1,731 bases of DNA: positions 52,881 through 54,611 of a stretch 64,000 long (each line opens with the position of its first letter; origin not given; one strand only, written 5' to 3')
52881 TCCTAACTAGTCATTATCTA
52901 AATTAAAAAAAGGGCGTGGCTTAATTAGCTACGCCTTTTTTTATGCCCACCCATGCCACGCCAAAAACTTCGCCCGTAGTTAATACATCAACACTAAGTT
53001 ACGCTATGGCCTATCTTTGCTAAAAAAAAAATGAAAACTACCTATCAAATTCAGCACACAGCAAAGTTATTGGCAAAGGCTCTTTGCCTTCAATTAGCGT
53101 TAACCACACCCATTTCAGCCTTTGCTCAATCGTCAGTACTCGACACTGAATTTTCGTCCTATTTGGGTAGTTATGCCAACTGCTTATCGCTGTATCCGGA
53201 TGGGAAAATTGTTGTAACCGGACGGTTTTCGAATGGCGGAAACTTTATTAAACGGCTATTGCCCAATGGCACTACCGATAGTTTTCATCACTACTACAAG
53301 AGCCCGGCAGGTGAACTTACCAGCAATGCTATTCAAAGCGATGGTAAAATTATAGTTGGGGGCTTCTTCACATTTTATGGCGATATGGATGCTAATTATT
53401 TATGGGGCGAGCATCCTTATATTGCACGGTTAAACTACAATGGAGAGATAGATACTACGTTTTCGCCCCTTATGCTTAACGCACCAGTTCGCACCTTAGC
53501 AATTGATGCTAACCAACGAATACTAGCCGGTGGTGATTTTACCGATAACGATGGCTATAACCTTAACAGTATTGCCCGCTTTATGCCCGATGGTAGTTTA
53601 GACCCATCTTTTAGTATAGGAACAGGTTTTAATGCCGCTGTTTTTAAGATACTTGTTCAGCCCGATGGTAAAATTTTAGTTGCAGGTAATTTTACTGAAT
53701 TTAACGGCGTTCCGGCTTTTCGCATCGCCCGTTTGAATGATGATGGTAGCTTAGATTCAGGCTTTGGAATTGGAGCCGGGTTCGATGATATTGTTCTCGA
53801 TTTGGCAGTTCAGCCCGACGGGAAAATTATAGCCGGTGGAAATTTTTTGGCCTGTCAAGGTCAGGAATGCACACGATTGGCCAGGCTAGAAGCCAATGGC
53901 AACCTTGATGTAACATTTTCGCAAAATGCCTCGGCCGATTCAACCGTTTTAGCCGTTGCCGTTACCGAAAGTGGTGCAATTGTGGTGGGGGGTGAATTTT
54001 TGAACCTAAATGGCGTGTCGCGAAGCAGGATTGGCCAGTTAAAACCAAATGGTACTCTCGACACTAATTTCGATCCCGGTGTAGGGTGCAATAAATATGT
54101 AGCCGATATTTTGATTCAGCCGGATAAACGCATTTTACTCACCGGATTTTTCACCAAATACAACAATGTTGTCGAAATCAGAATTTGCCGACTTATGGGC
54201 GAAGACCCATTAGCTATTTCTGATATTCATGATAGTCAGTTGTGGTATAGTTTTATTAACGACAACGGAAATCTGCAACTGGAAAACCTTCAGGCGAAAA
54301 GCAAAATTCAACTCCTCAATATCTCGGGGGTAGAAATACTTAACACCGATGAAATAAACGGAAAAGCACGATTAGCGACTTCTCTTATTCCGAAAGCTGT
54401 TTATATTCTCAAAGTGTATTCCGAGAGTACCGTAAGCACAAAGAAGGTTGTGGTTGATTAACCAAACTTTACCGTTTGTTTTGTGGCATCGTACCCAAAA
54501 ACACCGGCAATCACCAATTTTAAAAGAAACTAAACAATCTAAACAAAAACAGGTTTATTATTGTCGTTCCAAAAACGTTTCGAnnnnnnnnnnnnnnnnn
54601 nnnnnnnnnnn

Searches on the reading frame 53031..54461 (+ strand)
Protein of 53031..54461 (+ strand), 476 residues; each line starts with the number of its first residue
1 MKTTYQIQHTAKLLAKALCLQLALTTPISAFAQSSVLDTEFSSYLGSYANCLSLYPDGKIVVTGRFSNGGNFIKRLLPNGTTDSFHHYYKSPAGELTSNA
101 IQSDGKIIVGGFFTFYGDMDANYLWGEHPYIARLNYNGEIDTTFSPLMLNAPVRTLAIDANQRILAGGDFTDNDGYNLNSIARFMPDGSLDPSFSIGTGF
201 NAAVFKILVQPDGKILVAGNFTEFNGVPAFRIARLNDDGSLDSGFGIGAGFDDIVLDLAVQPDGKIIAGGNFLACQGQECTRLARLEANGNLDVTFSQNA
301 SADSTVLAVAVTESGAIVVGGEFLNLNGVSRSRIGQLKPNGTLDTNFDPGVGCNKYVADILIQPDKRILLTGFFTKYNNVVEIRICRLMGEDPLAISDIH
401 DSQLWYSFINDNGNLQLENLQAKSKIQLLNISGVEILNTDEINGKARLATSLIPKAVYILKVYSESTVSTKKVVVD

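Call 13: search_protein_families(library=pfam, proteins=[window:53031-54461:+], max_evalue=0.01)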
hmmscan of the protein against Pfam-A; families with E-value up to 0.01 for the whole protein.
window:53031-54461:+ (476 aa): 3 families
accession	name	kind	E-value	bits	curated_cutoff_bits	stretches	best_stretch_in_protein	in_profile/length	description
PF17164.10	DUF5122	-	1.4e-75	249.7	27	7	210-245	1-36/36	Domain of unknown function (DUF5122) beta-propeller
PF00400.38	WD40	-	4.1e-05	24.4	27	0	49-67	14-30/39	WD domain, G-beta repeat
PF18962.6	Por_Secre_tail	-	7.1e-05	23.5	27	1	413-475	10-75/75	Secretion system C-terminal sorting domain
